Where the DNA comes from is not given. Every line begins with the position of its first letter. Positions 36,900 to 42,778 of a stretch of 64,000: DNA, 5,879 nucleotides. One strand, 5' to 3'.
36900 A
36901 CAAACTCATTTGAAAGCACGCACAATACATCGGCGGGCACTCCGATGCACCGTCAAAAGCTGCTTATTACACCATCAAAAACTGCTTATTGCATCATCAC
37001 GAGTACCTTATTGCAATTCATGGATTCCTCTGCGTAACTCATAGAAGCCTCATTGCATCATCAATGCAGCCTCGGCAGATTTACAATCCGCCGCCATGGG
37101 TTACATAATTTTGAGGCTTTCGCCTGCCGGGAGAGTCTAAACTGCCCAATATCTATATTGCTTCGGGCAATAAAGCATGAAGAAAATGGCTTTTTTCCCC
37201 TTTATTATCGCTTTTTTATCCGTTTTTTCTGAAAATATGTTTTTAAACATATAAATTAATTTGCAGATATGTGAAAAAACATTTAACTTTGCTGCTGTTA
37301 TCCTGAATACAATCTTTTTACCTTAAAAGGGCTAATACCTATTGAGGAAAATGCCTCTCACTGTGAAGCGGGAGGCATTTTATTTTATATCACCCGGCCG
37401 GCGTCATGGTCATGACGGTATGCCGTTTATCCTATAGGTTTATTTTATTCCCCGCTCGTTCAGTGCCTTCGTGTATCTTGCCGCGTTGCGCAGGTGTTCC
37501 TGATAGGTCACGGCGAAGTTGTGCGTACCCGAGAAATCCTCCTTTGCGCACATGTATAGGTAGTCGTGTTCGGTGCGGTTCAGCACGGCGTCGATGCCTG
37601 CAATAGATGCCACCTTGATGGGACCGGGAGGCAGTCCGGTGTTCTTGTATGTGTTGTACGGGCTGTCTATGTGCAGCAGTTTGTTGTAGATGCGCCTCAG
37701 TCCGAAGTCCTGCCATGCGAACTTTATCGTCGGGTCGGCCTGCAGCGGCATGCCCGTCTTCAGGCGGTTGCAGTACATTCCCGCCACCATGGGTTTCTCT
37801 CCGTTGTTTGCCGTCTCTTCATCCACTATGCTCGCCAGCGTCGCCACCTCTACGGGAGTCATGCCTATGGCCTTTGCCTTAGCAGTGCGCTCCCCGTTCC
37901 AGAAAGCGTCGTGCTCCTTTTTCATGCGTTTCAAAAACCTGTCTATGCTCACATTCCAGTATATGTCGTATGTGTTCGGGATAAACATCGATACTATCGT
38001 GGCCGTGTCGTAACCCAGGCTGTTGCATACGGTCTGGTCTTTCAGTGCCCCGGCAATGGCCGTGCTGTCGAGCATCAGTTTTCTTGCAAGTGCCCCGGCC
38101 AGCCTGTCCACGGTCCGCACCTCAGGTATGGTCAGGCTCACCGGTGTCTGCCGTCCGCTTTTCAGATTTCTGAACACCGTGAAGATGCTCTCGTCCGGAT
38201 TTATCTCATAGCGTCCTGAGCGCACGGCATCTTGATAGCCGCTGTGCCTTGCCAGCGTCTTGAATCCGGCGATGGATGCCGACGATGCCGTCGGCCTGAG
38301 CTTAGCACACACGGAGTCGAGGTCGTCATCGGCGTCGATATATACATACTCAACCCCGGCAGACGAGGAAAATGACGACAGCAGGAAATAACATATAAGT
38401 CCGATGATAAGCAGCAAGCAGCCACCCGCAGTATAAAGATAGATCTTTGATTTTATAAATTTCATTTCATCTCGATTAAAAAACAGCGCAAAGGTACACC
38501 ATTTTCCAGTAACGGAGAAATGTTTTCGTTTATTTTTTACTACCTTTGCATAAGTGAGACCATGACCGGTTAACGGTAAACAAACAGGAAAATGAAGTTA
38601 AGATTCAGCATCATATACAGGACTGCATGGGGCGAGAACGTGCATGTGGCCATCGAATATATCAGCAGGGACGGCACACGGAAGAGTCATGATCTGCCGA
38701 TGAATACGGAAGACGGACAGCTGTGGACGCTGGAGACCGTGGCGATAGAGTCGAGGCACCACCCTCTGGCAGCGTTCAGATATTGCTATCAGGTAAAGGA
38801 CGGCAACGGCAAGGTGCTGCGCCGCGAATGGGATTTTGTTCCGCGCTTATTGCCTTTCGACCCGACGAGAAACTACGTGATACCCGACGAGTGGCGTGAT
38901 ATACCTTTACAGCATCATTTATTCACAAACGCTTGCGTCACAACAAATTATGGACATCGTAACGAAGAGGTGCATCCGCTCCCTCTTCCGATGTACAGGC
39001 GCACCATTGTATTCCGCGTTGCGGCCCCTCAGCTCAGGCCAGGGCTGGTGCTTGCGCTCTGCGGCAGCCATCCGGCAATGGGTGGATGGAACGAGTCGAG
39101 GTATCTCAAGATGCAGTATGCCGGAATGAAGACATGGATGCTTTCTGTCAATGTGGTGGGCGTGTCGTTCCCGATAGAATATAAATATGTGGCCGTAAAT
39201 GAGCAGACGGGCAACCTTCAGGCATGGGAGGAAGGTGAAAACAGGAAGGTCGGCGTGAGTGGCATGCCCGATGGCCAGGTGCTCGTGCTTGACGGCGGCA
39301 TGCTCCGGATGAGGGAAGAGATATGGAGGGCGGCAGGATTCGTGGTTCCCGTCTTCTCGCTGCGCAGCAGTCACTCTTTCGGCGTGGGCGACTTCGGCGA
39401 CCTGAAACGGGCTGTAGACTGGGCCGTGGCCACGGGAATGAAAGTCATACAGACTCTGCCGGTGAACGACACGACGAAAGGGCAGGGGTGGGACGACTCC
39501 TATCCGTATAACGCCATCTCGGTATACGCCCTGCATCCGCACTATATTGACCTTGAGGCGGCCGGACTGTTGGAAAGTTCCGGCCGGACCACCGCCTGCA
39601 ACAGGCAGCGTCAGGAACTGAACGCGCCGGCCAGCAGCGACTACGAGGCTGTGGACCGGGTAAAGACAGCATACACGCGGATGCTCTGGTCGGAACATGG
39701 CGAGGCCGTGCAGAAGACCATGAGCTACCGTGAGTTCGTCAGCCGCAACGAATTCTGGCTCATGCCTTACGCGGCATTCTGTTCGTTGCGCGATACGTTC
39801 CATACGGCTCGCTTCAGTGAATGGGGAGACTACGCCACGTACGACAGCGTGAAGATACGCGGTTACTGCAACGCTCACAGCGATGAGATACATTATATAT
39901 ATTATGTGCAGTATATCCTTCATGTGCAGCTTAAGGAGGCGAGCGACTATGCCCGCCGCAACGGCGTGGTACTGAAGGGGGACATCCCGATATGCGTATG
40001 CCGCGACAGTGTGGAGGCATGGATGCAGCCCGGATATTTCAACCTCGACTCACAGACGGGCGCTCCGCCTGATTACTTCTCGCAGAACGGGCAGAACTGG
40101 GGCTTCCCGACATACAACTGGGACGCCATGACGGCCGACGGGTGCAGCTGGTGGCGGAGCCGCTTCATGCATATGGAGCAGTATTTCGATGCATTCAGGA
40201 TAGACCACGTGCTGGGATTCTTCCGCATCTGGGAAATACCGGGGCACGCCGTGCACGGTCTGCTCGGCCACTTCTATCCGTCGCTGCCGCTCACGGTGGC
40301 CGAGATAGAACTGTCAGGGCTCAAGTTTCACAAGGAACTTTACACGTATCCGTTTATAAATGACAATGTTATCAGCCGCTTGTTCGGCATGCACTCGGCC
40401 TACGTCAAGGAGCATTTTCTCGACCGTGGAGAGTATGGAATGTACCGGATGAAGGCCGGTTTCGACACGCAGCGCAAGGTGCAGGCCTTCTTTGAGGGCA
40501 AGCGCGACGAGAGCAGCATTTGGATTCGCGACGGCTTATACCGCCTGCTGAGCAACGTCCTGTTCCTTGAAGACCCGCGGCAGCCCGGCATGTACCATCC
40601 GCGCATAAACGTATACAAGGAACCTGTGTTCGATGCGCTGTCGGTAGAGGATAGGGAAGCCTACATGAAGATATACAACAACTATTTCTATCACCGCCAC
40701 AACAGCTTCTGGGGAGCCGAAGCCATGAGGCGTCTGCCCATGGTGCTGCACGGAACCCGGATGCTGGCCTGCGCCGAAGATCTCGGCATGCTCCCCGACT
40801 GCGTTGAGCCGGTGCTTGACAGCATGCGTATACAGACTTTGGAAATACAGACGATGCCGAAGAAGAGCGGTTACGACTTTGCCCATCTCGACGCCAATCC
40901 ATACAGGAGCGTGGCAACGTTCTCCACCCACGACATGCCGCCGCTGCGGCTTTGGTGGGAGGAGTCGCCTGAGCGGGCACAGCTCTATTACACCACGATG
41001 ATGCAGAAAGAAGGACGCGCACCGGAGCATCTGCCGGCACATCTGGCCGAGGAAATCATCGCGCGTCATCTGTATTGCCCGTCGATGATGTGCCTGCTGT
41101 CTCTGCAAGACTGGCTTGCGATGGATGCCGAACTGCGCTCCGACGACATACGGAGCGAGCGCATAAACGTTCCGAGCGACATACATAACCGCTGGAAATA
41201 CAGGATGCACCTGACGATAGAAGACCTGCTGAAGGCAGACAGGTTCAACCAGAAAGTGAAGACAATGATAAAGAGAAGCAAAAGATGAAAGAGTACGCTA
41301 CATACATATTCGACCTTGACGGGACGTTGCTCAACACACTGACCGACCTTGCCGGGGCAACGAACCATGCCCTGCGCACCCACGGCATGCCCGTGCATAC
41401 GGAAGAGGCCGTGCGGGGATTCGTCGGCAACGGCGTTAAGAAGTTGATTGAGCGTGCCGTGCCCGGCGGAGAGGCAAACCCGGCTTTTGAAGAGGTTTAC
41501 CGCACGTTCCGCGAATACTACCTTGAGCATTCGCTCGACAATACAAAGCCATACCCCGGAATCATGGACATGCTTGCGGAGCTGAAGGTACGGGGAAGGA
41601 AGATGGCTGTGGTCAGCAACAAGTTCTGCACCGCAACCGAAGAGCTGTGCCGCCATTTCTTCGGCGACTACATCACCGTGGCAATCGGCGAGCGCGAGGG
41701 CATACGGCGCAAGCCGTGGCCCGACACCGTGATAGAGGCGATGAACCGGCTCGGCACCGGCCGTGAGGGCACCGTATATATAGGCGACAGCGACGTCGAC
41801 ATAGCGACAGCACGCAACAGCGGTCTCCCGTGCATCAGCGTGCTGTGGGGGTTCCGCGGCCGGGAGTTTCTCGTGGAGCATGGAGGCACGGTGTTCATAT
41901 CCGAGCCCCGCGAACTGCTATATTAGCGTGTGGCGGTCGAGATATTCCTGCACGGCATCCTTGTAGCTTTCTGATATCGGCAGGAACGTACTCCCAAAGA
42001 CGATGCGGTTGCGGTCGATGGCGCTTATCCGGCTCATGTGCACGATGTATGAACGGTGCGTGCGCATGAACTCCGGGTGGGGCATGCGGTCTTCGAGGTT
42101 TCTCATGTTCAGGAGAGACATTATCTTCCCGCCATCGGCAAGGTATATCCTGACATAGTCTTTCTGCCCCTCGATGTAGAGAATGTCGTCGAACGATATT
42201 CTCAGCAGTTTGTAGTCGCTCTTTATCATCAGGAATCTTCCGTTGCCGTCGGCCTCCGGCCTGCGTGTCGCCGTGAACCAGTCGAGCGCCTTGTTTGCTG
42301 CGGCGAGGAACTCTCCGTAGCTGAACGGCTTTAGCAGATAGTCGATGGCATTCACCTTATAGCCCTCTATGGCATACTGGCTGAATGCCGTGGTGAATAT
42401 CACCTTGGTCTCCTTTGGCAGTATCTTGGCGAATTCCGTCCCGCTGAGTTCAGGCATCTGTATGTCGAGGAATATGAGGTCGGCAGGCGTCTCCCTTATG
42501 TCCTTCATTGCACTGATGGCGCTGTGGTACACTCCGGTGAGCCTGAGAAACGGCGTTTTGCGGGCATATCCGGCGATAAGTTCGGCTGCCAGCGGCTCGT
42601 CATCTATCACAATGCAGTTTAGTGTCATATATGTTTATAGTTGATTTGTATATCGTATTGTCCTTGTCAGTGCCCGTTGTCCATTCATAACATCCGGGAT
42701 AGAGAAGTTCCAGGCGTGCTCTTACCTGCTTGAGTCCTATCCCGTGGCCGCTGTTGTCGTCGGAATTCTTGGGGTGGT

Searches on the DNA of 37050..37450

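Call 68: search_rna_families(source=window, start=37050, end=37450, threshold=evalue, max_evalue=0.01, show_alignments=1)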
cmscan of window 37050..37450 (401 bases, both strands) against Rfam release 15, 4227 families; matches with E-value up to 0.01: 1.
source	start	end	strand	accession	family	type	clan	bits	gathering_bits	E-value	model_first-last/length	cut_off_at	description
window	37170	37381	+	RF04184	BTnc060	Gene; sRNA;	-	62.9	228.9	1.6e-09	1-213/213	no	Bacteroides sRNA BTnc060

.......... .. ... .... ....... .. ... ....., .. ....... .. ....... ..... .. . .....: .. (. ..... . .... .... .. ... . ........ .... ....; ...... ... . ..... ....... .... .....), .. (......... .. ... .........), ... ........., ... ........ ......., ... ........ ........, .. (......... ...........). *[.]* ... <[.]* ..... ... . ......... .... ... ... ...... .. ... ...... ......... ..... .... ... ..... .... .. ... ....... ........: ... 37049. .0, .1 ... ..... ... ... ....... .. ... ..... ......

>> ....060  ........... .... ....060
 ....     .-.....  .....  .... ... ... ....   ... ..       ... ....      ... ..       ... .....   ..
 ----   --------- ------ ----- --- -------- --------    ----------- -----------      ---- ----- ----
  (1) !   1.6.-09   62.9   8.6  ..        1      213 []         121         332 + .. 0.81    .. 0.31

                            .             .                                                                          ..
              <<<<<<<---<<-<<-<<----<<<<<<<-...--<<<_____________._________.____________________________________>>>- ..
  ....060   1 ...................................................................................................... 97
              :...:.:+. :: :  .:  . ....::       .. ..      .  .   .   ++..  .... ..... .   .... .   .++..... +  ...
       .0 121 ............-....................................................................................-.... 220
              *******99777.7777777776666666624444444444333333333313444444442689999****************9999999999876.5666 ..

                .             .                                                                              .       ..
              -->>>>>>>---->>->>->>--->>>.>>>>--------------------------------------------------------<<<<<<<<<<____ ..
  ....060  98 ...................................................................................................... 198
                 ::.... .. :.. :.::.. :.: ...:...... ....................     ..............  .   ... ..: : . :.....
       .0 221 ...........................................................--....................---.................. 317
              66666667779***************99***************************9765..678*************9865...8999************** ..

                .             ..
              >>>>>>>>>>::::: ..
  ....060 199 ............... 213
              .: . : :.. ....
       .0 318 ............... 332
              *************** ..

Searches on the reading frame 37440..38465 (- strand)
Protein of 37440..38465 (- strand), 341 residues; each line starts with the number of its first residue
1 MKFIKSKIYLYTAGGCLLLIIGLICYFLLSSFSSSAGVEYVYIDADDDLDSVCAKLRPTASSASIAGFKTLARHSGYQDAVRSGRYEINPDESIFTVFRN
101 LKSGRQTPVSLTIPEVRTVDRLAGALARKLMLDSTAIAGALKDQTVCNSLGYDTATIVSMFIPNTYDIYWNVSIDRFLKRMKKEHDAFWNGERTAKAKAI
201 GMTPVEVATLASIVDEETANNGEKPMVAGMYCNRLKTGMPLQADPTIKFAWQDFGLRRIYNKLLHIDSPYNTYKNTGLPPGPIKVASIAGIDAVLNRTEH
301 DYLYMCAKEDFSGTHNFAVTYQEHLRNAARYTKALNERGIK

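Call 12: search_protein_families(library=pfam, proteins=[window:37440-38465:-])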
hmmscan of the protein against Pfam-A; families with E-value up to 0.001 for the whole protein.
window:37440-38465:- (341 aa): 1 family
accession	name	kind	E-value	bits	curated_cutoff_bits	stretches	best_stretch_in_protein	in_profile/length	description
PF02618.21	YceG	-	2.4e-78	263.8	32.4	1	41-329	1-274/275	YceG-like family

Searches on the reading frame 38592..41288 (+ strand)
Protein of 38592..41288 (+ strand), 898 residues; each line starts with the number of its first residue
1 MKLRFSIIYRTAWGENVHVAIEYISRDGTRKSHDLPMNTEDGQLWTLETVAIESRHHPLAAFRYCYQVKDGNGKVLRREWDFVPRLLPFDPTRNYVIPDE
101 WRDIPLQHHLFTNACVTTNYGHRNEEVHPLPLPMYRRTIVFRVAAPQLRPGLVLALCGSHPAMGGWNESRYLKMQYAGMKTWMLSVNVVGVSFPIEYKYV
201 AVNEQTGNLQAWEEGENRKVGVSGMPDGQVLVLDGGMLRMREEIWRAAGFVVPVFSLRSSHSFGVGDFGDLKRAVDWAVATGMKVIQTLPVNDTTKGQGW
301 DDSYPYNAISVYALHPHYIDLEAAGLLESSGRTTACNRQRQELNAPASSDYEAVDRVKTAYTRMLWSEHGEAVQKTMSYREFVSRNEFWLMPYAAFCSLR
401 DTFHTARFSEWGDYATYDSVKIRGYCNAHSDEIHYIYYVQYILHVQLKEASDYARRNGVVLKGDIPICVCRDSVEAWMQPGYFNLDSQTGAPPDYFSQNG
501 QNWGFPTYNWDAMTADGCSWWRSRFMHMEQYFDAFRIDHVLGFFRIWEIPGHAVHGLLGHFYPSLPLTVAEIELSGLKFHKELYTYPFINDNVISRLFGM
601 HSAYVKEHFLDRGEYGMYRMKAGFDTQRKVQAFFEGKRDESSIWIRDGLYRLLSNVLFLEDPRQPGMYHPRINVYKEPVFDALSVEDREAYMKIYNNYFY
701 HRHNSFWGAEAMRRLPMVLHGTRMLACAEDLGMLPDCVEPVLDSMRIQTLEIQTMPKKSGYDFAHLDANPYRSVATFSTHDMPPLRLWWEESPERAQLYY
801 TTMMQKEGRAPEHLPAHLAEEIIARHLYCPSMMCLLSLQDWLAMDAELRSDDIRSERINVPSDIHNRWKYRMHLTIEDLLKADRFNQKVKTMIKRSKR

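Call 78: search_protein_families(library=pfam, proteins=[window:38592-41288:+], max_evalue=0.00001)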
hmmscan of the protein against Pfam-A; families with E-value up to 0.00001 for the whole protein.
window:38592-41288:+ (898 aa): 2 families
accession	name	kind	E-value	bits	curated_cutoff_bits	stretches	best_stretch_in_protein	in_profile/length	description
PF02446.23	Glyco_hydro_77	-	1.6e-138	462.9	25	1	252-873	1-460/465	4-alpha-glucanotransferase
PF00686.25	CBM_20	-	2.9e-14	53.1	23.3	1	139-223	4-88/97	Starch binding domain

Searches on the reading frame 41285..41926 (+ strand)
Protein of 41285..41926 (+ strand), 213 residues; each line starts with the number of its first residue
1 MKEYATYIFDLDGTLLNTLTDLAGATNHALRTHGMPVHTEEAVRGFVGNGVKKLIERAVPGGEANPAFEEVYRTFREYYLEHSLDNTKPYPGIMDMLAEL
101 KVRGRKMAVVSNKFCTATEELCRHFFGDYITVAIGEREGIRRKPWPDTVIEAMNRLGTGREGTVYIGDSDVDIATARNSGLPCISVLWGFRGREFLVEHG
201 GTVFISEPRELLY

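Call 78: search_protein_families(library=pfam, proteins=[window:41285-41926:+], max_evalue=0.00001)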
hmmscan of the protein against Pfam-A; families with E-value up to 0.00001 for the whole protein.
window:41285-41926:+ (213 aa): 4 families
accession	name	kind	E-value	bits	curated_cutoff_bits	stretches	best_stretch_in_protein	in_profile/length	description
PF13419.12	HAD_2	-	2.7e-36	125.8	23.8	1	7-186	1-178/178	Haloacid dehalogenase-like hydrolase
PF00702.32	Hydrolase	-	4.6e-23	83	26.4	1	5-180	2-191/191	haloacid dehalogenase-like hydrolase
PF12710.13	HAD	-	2.5e-10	41.5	27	1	8-177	2-189/189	haloacid dehalogenase-like hydrolase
PF13242.12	Hydrolase_like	-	6.4e-10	39.2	22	1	141-194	2-56/75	HAD-hyrolase-like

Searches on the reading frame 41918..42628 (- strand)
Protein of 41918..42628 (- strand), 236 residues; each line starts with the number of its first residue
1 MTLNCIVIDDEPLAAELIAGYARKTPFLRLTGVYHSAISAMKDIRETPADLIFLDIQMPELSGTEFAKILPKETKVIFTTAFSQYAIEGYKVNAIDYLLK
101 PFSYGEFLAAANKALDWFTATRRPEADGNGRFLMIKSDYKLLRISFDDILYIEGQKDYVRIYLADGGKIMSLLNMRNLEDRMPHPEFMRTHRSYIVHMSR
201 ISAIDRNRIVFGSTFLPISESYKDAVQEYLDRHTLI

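Call 78: search_protein_families(library=pfam, proteins=[window:41918-42628:-], max_evalue=0.00001)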
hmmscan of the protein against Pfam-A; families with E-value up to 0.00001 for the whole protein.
window:41918-42628:- (236 aa): 2 families
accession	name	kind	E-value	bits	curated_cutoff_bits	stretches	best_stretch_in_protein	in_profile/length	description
PF04397.21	LytTR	-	1.3e-19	70.7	22.6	1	140-230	2-97/98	LytTr DNA-binding domain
PF00072.30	Response_reg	-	2e-17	63.8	30.2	1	6-111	2-110/111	Response regulator receiver domain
